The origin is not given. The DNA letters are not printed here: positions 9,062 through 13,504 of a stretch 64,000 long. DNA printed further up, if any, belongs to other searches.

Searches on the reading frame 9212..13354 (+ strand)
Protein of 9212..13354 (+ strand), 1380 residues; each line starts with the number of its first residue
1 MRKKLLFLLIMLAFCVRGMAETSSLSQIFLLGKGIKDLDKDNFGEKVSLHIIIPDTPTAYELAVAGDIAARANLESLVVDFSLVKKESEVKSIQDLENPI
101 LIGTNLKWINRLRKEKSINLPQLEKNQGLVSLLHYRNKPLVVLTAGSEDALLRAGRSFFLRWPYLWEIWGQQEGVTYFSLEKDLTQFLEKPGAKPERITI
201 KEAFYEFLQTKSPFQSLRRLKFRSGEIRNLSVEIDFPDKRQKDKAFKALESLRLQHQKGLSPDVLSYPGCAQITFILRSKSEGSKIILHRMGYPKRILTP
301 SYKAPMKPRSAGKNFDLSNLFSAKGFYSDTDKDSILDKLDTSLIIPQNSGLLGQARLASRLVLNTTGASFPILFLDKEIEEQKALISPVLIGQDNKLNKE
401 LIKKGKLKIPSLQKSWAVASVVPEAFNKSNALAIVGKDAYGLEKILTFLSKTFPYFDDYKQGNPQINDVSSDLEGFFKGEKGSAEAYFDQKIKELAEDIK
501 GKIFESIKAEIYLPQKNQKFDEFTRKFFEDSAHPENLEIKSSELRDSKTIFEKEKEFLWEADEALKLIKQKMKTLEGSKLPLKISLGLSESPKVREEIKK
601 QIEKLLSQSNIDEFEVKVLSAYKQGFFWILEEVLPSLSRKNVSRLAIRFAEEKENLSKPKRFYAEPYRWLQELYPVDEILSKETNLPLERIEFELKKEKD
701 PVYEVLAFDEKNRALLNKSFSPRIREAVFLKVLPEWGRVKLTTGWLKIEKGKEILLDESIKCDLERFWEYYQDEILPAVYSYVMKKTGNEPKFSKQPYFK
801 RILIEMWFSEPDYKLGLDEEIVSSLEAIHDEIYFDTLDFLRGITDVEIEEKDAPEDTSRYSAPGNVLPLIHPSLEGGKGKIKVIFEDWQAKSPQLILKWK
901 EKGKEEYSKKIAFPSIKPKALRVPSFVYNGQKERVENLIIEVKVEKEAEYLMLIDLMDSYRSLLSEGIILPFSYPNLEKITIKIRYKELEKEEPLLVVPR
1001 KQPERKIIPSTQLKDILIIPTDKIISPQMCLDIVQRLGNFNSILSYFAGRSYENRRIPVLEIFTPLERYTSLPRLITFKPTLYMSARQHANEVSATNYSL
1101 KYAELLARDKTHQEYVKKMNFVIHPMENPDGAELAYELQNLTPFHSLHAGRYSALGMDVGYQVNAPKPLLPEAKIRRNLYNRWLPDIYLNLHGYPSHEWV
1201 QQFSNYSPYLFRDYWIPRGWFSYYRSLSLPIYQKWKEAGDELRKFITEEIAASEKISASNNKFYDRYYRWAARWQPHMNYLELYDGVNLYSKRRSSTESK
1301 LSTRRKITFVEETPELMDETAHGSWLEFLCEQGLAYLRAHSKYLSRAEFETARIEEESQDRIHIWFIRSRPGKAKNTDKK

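Call 18: find_encoding_contigs(protein=window:9212-13354:+, flank=10000, max_places=1)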
Protein window:9212-13354:+ (1380 aa): 1 contig read that carries it; 1 place shown.
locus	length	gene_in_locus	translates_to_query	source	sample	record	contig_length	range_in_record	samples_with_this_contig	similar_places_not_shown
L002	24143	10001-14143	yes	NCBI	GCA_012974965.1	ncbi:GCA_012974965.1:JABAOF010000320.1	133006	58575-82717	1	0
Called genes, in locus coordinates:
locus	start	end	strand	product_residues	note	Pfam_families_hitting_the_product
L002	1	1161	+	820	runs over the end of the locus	PF00069:Pkinase, PF07714:PK_Tyr_Ser-Thr, PF03109:ABC1 (weak), PF13424:TPR_12, PF13432:TPR_16, PF14559:TPR_19 (weak), PF00515:TPR_1 (weak), PF07719:TPR_2 (weak), +12 more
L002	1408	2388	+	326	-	PF01073:3Beta_HSD, PF01370:Epimerase, PF02719:Polysacc_synt_2, PF04321:RmlD_sub_bind, PF16363:GDP_Man_Dehyd, PF07993:NAD_binding_4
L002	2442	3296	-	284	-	PF17284:Spermine_synt_N, PF01564:Spermine_synth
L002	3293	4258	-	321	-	PF17284:Spermine_synt_N, PF01564:Spermine_synth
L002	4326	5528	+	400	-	PF00155:Aminotran_1_2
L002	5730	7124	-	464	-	PF03553:Na_H_antiporter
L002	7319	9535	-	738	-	PF05036:SPOR (weak), PF08486:SpoIID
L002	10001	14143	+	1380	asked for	PF00246:Peptidase_M14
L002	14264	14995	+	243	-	-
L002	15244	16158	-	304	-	PF01408:GFO_IDH_MocA, PF22725:GFO_IDH_MocA_C3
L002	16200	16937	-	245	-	PF17930:LpxI_N, PF06230:LpxI_C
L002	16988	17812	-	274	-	PF25084:LbH_EIF2B (faint), PF25087:GMPPB_C (faint), PF00132:Hexapep (weak), PF13720:Acetyltransf_11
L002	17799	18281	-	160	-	PF22817:ApeP-like (weak), PF07977:FabA, PF22818:ApeI-like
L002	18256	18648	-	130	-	PF03938:OmpH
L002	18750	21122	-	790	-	-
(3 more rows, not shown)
